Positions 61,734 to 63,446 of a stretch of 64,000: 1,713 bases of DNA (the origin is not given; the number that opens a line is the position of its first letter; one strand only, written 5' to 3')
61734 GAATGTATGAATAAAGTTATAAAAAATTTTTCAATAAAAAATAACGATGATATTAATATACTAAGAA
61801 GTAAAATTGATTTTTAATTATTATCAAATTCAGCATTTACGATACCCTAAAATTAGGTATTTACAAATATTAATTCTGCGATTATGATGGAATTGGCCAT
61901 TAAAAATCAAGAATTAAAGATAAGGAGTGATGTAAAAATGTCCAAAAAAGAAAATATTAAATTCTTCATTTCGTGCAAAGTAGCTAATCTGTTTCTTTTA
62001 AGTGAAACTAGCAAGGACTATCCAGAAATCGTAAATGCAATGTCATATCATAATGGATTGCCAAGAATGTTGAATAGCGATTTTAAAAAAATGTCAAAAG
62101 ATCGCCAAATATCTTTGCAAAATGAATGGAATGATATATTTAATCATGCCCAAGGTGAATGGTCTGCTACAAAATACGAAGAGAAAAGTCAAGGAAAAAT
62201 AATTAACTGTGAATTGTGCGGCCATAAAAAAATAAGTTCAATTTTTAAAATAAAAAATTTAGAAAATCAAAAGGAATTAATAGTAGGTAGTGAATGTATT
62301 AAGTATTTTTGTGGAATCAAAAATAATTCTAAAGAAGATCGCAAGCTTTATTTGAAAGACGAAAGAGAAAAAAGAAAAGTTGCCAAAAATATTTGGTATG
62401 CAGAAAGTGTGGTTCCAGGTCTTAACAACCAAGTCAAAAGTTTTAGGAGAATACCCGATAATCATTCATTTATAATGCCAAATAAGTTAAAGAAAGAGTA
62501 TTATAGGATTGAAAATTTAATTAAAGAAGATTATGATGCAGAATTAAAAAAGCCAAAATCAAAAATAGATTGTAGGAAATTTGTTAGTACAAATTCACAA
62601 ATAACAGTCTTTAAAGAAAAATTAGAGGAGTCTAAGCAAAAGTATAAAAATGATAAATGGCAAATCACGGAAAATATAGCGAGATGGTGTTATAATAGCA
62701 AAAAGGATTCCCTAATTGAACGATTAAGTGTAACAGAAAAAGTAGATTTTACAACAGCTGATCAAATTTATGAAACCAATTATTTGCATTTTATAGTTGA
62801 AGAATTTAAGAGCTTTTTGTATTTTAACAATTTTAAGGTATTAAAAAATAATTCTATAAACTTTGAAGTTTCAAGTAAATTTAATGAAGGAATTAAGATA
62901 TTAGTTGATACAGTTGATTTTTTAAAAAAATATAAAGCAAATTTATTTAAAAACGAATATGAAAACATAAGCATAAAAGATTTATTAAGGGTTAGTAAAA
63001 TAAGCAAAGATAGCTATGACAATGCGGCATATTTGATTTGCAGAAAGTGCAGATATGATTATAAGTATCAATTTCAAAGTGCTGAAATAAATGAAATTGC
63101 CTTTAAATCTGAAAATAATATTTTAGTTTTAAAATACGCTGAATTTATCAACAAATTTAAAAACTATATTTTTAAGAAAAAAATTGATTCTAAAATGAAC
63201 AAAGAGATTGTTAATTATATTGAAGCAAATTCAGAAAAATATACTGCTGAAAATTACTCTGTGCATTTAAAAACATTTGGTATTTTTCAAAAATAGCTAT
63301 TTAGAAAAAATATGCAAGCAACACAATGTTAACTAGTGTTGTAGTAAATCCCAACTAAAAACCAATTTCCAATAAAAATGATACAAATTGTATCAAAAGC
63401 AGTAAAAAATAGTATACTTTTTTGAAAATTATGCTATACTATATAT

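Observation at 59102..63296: Second unassigned module: hypothetical protein, SF1 helicase with an unknown N-terminal domain, and a Cys-cluster protein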

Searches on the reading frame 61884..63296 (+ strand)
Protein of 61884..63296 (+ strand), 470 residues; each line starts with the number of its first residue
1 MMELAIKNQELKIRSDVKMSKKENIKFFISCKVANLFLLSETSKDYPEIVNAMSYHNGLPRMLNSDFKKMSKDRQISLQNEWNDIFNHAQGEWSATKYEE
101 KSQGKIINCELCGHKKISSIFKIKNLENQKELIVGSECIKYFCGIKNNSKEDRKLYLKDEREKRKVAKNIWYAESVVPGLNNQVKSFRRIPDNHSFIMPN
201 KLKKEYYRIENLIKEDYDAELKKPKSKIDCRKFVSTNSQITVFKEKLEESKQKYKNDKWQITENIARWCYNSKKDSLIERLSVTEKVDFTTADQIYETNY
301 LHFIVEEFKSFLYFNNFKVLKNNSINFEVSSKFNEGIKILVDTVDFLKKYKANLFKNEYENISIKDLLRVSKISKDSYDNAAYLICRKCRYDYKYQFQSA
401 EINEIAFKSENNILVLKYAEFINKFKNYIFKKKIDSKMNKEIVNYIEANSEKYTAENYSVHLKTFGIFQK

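Call 3: search_protein_families(library=pfam, proteins=[window:61884-63296:+], max_evalue=1)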
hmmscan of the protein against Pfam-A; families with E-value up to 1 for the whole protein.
window:61884-63296:+ (470 aa): 0 families

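Call 4: search_protein_families(library=padloc, proteins=[window:61884-63296:+], max_evalue=1)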
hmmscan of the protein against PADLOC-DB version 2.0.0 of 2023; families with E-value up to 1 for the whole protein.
window:61884-63296:+ (470 aa): 0 families

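Call 5: search_protein_families(library=ncbifam, proteins=[window:61884-63296:+], max_evalue=1)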
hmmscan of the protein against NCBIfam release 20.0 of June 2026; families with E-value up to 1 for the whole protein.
window:61884-63296:+ (470 aa): 0 families

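Call 18: find_homologous_proteins(query=window:61884-63296:+)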
Query window:61884-63296:+ (470 aa): 6 proteins with E <= 0.001 among 8000 candidates.
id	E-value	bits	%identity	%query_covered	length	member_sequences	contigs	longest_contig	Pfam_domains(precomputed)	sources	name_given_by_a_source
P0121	0.0e+0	1015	100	100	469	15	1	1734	-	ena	-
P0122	4.3e-174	598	64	97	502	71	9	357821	-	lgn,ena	-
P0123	4.3e-168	578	62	97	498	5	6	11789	-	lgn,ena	-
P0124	1.5e-161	556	61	94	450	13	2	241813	-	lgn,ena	-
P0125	2.7e-152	526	100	53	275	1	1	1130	-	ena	-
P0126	1.5e-98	349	64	56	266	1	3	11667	-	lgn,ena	-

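Call 19: find_encoding_contigs(protein=P0122, flank=10000, max_places=4)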
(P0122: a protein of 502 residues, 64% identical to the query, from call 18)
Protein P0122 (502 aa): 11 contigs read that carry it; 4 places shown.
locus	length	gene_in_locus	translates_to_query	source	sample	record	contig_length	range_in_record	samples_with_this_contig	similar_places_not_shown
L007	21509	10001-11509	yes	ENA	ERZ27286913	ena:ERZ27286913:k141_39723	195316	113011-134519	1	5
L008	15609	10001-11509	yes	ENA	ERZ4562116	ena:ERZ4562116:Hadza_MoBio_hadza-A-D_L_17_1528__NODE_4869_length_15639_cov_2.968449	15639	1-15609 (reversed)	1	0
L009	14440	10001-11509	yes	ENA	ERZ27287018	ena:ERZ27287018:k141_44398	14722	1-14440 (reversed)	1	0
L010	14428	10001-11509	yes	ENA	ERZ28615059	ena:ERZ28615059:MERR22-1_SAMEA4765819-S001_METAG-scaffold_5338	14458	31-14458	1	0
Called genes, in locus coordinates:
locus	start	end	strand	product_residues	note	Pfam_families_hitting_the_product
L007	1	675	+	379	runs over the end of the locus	PF13439:Glyco_transf_4, PF00534:Glycos_transf_1, PF13692:Glyco_trans_1_4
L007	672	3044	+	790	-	PF04230:PS_pyruv_trans, PF13183:Fer4_8 (faint), PF00037:Fer4 (faint), PF12838:Fer4_7, PF13187:Fer4_9 (weak), PF13237:Fer4_10 (faint), PF14697:Fer4_21 (weak), PF04432:FrhB_FdhB_C, +1 more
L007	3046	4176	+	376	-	PF13439:Glyco_transf_4, PF13579:Glyco_trans_4_4 (weak), PF00534:Glycos_transf_1, PF13692:Glyco_trans_1_4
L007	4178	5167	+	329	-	PF00535:Glycos_transf_2, PF10111:Glyco_tranf_2_2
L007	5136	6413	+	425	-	PF04932:Wzy_C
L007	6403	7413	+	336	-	PF04230:PS_pyruv_trans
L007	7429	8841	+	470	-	PF01943:Polysacc_synt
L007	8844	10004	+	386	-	PF00037:Fer4 (faint), PF12797:Fer4_2 (faint), PF12837:Fer4_6 (faint), PF12838:Fer4_7, PF13187:Fer4_9 (weak), PF14697:Fer4_21 (weak), PF13370:Fer4_13 (weak), PF04432:FrhB_FdhB_C, +3 more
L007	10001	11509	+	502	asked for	-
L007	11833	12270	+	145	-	PF03167:UDG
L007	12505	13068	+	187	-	-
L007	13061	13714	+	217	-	PF04203:Sortase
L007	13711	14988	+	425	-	PF04892:VanZ-LLP1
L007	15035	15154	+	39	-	-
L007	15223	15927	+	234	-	PF02706:Wzz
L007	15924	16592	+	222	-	PF10609:ParA (weak), PF13614:AAA_31, PF00142:Fer4_NifH (faint), PF01656:CbiA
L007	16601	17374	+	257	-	PF19567:CpsB_CapC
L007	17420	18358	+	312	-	PF03747:ADP_ribosyl_GH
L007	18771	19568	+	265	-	-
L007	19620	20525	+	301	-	PF00005:ABC_tran, PF13304:AAA_21, PF13732:DrrA1-3_C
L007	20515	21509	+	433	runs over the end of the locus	PF12698:ABC2_membrane_3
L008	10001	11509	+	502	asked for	-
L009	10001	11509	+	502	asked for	-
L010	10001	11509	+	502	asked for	-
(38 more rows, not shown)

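Call 20: find_encoding_contigs(protein=P0124, flank=10000, max_places=3)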
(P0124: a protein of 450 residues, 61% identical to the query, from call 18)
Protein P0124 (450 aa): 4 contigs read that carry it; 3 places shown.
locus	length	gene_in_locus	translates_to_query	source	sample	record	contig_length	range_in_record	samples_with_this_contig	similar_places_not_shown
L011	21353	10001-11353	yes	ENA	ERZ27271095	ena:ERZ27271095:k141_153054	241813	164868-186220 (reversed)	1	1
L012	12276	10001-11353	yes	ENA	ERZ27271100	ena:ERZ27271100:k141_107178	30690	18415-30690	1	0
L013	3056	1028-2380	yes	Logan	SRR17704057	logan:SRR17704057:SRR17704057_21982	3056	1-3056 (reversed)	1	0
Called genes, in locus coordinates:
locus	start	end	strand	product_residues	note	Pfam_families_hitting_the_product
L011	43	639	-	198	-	-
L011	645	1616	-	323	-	-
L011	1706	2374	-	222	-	PF02397:Bac_transf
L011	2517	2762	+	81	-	PF07205:DUF1413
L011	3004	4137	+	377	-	PF13439:Glyco_transf_4, PF13579:Glyco_trans_4_4 (weak), PF00534:Glycos_transf_1, PF13692:Glyco_trans_1_4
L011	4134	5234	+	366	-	PF13439:Glyco_transf_4, PF00534:Glycos_transf_1, PF13692:Glyco_trans_1_4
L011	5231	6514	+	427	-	-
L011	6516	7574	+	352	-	PF04230:PS_pyruv_trans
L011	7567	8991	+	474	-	PF01943:Polysacc_synt, PF13440:Polysacc_synt_3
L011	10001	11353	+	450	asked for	-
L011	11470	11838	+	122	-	PF02310:B12-binding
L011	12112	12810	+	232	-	PF04055:Radical_SAM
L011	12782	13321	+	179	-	PF03167:UDG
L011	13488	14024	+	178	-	-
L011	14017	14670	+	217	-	PF04203:Sortase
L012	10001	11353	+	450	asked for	-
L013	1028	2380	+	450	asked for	-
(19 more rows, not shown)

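Call 30: search_protein_families(library=phrogs, proteins=[window:61938-63296:+], max_evalue=0.1)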
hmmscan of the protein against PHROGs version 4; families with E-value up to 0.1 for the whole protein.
window:61938-63296:+ (452 aa): 0 families

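Call 45: predict_structure(alignment_id=A3)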
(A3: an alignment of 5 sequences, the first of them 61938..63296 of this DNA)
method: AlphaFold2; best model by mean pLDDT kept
length: 452 residues; sequences in the alignment: 5
mean_pLDDT: 64.2   pTM: 0.38
mean pLDDT of the five models: 64.2, 63.4, 54.1, 49.4, 48.2
residues with pLDDT >= 90: 21; 70-90: 176; 50-70: 136; < 50: 119
segments of 3 or more residues with pLDDT < 50: 1-26, 36-46, 62-75, 239-281, 334-344, 376-379
pLDDT, mean of each block of 10 residues (from residue 1): 25 34 45 45 48 57 43 52 57 66 66 66 54 69 77 84 85 61 87 92 87 89 90 63 42 43 33 39 56 69 67 76 69 47 58 80 77 53 68 80 85 76 85 83 67 31
secondary structure, 60 per line:
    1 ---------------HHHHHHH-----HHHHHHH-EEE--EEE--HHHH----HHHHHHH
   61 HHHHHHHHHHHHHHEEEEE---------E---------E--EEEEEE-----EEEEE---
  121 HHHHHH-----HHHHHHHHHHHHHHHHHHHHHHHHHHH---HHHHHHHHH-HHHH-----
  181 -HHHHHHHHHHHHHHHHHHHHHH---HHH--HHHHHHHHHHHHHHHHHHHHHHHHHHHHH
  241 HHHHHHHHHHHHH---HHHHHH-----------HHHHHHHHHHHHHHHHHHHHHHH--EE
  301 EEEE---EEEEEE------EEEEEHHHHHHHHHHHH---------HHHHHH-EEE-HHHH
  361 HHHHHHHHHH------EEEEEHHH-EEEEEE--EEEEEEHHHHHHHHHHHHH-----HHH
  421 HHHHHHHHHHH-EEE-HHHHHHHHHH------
elements in order: H16-22 H28-34 E36-38 E41-43 H46-49 H54-74 E75-79 E102-107 E113-117 H121-126 H132-158 H162-170 H172-175 H182-203 H212-253 H257-262 H274-296 E299-304 E308-313 E320-324 H325-336 H346-351 E353-355 H357-370 E377-381 E386-391 E394-399 H400-412 H418-431 E433-435 H437-446

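Call 47: search_protein_representatives(alignment_id=A3)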
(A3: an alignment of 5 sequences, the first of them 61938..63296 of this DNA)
Query: 5 sequences, 449 profile positions. Proteins with E-value up to 0.001 (for the whole library): 325; up to 1e-10: 90; up to 1e-30: 17. The best 150 are listed.
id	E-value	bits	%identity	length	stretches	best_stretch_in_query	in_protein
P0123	2.7e-259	876.9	-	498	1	1-449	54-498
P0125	5.8e-128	444.0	-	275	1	197-449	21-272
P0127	4.9e-112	391.5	-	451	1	10-449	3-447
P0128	4.8e-86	305.9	-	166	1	1-166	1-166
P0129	6.2e-76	272.6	-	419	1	10-407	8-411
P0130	3.3e-48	181.1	-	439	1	10-446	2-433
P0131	4.7e-48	180.7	-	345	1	11-344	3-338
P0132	2.1e-43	165.3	-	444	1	7-449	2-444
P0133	2.2e-42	162.0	-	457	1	7-448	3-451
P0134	2.0e-41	158.8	-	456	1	12-449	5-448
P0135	2.3e-41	158.6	-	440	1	10-447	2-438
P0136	2.3e-39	152.0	-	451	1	8-447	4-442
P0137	1.7e-37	145.8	-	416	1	44-449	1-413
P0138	2.2e-34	135.6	-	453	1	9-447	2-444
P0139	2.6e-34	135.3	-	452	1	10-448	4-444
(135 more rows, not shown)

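Call 55: search_protein_families(library=pfam, proteins=[L007:11833-12270:+, L007:12505-13068:+], max_evalue=0.01)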
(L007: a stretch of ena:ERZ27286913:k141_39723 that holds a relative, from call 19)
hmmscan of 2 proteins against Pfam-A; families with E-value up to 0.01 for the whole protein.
L007:11833-12270:+ (145 aa): 1 family
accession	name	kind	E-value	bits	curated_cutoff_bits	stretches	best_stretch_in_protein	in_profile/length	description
PF03167.25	UDG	-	1.6e-12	48.1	24.3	1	35-129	44-131/141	Uracil DNA glycosylase superfamily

L007:12505-13068:+ (187 aa): 0 families

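Call 57: search_protein_families(library=pfam, alignment_id=A5, max_evalue=0.01)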
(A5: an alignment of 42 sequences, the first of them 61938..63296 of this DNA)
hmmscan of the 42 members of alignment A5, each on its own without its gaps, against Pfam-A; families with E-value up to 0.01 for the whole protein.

A. member 1, window:61938-63296:+ (452 aa): 0 families

B. families by the number of members that match (of 42 scanned): 2 families
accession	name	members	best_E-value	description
PF21409.3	Ski2_beta-barrel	1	0.002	Ski2, beta-barrel domain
PF02427.23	PSI_PsaE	1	0.0059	Photosystem I reaction centre subunit IV / PsaE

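Call 58: search_protein_families(library=padloc, alignment_id=A5, max_evalue=0.01)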
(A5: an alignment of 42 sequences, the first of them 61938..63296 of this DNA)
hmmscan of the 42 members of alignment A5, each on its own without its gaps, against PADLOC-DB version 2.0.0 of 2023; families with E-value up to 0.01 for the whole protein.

A. member 1, window:61938-63296:+ (452 aa): 0 families

B. families by the number of members that match (of 42 scanned): 2 families
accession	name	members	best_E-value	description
PDLC03871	LmuC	1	0.00015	-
PDLC03979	PD-Lambda-2_A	1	0.00039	-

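Call 59: search_solved_structures(query=A5, max_evalue=1)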
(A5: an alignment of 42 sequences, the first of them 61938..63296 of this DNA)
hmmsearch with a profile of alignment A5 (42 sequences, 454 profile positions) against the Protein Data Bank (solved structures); distinct sequences matched with E-value up to 1: 7.
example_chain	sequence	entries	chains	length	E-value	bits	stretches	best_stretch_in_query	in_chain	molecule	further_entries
6dkm_B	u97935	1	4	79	0.051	15.7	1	175-220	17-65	DHD131_B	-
4ltb_A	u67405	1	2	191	0.081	15.1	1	145-247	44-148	Tripartite motif-containing 25 variant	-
5nt1_A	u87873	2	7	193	0.083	15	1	145-247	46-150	E3 ubiquitin/ISG15 ligase TRIM25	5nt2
5lef_C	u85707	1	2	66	0.086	15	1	162-217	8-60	Kinesin-like protein KIF20A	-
7ll8_C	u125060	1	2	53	0.15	14.2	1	240-287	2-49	RFX-V1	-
8cyk_B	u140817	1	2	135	0.25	13.4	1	283-406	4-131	HALC1_878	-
6fln_A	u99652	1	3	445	0.57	12.3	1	145-246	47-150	E3 ubiquitin/ISG15 ligase TRIM25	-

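Call 62: find_encoding_contigs(protein=P0130, flank=8000, max_places=3)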
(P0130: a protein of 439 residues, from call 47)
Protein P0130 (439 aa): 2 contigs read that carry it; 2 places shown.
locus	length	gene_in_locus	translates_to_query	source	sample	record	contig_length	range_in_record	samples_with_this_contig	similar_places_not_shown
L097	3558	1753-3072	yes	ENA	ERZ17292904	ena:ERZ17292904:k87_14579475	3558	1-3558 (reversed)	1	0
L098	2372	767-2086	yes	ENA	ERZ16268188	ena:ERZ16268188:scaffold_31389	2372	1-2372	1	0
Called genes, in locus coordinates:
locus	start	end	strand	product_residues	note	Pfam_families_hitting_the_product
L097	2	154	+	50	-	?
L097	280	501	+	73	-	PF12844:HTH_19, PF01381:HTH_3, PF13443:HTH_26 (weak)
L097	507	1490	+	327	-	-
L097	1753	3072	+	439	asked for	-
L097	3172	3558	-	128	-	?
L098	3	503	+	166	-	?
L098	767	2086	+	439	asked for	-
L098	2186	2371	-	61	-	?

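Call 63: find_homologous_proteins(query=A5, max_evalue=0.00001)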
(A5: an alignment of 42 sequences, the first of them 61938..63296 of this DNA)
Query A5 (42 sequences) (452 aa, profile of the alignment): 15 proteins with E <= 0.00001 among 8000 candidates.
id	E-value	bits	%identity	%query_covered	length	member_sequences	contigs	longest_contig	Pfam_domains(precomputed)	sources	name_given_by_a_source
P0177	2.6e-143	496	22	88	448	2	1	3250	-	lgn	-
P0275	2.8e-140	486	24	93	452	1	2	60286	-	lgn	-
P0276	1.4e-137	478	22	89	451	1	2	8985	-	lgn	-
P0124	2.7e-118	414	61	98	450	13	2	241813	-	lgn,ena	-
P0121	7.0e-116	406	100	100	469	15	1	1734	-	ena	-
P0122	9.4e-103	363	63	99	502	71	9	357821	-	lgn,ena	-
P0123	3.8e-98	347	63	99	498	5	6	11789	-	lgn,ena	-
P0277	1.1e-97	346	27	96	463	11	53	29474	-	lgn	-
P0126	1.4e-58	217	64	59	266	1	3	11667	-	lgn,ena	-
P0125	1.5e-56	210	100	55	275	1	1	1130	-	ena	-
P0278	3.4e-43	166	27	28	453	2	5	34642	-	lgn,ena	-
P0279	5.8e-43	166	27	28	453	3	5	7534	-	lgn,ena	-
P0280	1.5e-41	161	32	18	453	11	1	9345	-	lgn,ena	-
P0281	2.7e-29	121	24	55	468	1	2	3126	-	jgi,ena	-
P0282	2.0e-7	48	54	8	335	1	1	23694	-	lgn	-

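Call 64: find_encoding_contigs(protein=P0275, flank=8000, max_places=2)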
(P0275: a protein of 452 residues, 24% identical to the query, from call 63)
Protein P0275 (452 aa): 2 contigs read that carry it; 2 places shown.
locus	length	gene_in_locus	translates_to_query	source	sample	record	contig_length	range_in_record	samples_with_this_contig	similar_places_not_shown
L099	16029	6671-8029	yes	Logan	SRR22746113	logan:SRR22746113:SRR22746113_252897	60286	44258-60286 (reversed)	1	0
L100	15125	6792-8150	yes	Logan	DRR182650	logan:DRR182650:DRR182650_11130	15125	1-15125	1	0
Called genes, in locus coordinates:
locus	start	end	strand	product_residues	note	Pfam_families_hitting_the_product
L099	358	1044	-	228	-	-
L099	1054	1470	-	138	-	PF03852:Vsr, PF18741:MTES_1575 (faint), PF04480:DUF559 (weak)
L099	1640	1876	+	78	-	PF12728:HTH_17, PF13411:MerR_1 (weak), PF00376:MerR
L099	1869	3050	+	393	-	PF00145:DNA_methylase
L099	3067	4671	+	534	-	PF09491:RE_AlwI (faint), PF09254:FokI_cleav_dom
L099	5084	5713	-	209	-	-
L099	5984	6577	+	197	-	-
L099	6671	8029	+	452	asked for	-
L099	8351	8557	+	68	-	-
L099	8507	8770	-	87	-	-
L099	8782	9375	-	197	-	-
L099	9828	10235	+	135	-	-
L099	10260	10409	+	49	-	-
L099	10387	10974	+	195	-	PF06508:QueC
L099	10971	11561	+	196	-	PF02592:Vut_1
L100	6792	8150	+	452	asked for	-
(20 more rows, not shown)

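Call 65: find_encoding_contigs(protein=P0277, flank=8000, max_places=4)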
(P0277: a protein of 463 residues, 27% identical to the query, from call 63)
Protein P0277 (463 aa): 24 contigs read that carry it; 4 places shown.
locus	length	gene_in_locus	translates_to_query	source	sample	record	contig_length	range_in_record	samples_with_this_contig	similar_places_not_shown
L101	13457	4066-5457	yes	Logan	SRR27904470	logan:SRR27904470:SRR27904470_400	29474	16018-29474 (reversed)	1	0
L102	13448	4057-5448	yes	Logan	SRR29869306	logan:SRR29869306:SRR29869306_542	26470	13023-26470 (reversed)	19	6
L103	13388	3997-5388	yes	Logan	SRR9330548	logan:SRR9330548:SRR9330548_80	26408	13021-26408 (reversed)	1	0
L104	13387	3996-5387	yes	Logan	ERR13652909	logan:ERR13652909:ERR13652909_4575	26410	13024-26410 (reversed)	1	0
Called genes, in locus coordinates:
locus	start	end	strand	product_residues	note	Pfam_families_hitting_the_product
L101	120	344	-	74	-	-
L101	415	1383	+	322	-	PF03576:Peptidase_S58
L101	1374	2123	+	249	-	-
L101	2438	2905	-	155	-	PF00583:Acetyltransf_1, PF13673:Acetyltransf_10 (weak), PF13508:Acetyltransf_7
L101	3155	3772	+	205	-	PF12822:ECF_trnsprt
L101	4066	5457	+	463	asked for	-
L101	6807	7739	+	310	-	PF10282:Lactonase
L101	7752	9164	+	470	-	PF03446:NAD_binding_2, PF00393:6PGD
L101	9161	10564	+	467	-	PF00479:G6PD_N, PF02781:G6PD_C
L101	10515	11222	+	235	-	PF00455:DeoRC (faint), PF06026:Rib_5-P_isom_A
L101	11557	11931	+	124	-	PF00392:GntR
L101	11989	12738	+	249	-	PF00005:ABC_tran, PF13304:AAA_21 (faint)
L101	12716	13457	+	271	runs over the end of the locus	-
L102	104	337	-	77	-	-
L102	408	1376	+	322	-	PF03576:Peptidase_S58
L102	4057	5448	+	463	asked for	-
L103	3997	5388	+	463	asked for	-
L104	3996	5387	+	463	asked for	-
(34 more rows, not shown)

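Call 66: find_encoding_contigs(protein=P0278, flank=8000, max_places=2)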
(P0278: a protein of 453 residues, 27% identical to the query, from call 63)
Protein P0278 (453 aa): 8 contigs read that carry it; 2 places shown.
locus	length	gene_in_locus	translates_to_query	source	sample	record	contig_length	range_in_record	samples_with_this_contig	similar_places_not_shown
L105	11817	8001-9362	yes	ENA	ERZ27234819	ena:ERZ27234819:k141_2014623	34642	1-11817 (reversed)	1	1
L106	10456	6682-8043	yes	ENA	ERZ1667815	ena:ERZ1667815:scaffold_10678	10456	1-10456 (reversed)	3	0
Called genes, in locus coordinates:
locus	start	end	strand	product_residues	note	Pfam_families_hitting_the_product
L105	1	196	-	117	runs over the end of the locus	-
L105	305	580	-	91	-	-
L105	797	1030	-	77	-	-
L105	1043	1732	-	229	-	-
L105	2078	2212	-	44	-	-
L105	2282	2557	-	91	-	-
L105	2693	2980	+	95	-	-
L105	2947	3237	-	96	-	-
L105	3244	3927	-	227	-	-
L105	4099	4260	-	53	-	-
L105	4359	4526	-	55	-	-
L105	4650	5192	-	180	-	-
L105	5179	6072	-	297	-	PF12850:Metallophos_2 (faint)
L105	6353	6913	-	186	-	-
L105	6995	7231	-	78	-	-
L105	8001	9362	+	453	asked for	-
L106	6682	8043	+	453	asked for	-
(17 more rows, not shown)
